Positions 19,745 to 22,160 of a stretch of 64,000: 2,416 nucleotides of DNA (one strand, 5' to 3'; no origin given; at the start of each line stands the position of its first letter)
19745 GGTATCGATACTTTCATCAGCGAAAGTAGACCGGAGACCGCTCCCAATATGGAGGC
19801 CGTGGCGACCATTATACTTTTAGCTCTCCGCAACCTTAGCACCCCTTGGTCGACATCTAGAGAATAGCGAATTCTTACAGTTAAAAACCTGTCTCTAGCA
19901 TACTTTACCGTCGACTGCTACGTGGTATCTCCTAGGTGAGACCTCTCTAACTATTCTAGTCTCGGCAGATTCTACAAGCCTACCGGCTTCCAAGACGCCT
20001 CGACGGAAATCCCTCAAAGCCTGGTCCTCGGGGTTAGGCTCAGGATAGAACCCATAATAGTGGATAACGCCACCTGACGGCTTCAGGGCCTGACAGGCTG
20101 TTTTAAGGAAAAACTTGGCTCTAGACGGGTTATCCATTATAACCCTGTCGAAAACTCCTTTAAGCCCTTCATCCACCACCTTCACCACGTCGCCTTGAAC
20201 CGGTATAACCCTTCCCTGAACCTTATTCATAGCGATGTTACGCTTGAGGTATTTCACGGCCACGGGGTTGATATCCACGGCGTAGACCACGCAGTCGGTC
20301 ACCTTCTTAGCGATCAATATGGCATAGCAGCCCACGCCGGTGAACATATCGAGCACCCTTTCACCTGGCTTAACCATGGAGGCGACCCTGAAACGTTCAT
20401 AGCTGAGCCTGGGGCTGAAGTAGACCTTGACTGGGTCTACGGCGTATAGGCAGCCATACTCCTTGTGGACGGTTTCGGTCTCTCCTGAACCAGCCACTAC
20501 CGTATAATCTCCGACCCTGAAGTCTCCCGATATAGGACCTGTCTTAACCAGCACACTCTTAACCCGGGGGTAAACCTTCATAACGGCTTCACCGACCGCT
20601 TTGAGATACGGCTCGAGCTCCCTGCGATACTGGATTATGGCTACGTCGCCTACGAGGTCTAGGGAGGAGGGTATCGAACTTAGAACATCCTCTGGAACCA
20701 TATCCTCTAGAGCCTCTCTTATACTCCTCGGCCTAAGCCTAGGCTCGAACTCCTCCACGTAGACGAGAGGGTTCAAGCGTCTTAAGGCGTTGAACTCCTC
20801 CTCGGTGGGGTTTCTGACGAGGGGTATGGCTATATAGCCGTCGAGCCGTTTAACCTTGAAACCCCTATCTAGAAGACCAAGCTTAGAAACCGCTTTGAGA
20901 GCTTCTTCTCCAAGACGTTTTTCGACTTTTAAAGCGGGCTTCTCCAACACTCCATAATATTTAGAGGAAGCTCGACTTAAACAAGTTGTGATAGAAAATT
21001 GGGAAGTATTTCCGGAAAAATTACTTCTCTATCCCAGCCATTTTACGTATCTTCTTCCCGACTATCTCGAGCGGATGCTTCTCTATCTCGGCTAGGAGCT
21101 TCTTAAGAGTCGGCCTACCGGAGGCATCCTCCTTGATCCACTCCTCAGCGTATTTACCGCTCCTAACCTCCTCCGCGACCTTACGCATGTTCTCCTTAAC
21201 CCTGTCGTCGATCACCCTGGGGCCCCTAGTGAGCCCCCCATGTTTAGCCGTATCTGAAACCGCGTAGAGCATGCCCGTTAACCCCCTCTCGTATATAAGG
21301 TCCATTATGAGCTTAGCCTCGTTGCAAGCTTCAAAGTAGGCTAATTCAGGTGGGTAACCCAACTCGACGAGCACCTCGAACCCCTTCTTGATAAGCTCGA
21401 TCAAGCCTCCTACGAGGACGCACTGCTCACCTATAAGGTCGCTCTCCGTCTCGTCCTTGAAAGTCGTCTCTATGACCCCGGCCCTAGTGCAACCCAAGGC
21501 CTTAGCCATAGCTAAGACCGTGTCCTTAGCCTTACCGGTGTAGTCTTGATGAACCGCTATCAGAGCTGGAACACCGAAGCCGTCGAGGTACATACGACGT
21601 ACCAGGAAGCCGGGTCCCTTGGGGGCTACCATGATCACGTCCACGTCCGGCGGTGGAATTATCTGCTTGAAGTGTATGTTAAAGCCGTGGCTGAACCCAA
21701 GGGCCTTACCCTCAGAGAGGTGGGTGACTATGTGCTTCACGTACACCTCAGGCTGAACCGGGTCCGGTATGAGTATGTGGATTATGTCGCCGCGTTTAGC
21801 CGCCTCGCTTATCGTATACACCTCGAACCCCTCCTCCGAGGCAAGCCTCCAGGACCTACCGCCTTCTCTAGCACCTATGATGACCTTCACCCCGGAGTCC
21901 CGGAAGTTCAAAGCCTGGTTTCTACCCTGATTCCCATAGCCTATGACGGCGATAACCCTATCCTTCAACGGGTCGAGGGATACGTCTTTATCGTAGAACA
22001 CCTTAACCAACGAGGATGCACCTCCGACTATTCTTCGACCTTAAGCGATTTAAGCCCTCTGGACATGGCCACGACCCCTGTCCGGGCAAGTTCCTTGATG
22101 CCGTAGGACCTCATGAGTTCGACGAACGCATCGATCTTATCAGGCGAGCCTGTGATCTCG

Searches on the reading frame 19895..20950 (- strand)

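Call 11: search_protein_families(library=pfam, proteins=[window:19895-20950:-], max_evalue=0.001)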
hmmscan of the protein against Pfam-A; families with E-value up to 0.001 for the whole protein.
window:19895-20950:- (351 aa): 13 families
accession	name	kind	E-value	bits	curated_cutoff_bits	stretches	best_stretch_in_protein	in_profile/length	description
PF02475.24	TRM5-TYW2_MTfase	-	1.8e-48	165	28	1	160-316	1-153/164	TRM5/TYW2 methyltransferase domain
PF25133.1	TYW2_N_2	-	1.1e-17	64.4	27.7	1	77-155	1-77/79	TYW2 N-terminal domain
PF18093.7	Trm5_N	-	9.3e-10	38.6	22.7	1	6-50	1-45/47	tRNA methyltransferase 5 N-terminal domain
PF06325.19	PrmA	-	8.7e-08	32.4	22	1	191-257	157-223/296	Ribosomal protein L11 methyltransferase (PrmA)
PF02005.22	TRM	-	1.9e-07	31.1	27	1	198-293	52-147/376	N2,N2-dimethylguanosine tRNA methyltransferase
PF13847.12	Methyltransf_31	-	2.1e-07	31.2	27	1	194-296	2-108/145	Methyltransferase domain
PF05175.20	MTS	-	2.1e-07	31.2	23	1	195-278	31-110/170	Methyltransferase small domain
PF09445.16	Methyltransf_15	-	5.7e-07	29.7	22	1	197-273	2-78/165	RNA cap guanine-N2 methyltransferase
PF13649.12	Methyltransf_25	-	7.8e-07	30.1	27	1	199-293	1-97/97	Methyltransferase domain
PF03602.21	Cons_hypoth95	-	1.2e-05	25.5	24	1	195-292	41-139/182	Conserved hypothetical protein 95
PF01189.24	Methyltr_RsmB-F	-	1.4e-05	25.3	27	1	194-279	7-92/199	16S rRNA methyltransferase RsmB/F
PF12847.13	Methyltransf_18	-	0.00035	21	27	1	188-262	7-81/151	Methyltransferase domain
PF00107.32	ADH_zinc_N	-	0.00041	20.7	31.8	1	205-307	1-96/129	Zinc-binding dehydrogenase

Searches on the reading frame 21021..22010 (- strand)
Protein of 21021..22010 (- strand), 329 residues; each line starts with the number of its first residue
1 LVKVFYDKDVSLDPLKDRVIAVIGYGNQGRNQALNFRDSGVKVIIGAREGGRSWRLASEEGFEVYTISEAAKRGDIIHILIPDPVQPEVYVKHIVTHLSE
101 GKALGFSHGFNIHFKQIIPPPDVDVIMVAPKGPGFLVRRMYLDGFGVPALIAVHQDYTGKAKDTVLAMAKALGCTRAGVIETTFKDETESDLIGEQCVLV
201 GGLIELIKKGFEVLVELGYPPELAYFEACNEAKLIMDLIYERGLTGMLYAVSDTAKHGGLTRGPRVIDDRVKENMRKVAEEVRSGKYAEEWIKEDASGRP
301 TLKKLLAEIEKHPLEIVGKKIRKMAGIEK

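Call 11: search_protein_families(library=pfam, proteins=[window:21021-22010:-], max_evalue=0.001)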
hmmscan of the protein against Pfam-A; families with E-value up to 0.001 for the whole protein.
window:21021-22010:- (329 aa): 5 families
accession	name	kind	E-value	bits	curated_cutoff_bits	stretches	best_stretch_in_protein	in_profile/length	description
PF07991.19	KARI_N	-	3.3e-72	241.9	20.6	1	15-178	2-165/165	Acetohydroxy acid isomeroreductase, NADPH-binding domain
PF01450.25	KARI_C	-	1.1e-55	188.4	29.1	1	184-324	1-141/144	Ketol-acid reductoisomerase, C-terminal domain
PF03446.21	NAD_binding_2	-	3.5e-06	27.6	21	1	20-103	2-88/161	NAD binding domain of 6-phosphogluconate dehydrogenase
PF03807.23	F420_oxidored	-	0.00012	23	21.6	1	20-89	2-75/94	NADP oxidoreductase coenzyme F420-dependent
PF02826.25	2-Hacid_dh_C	-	0.00041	20.2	25.1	1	9-82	28-100/178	D-isomer specific 2-hydroxyacid dehydrogenase, NAD binding domain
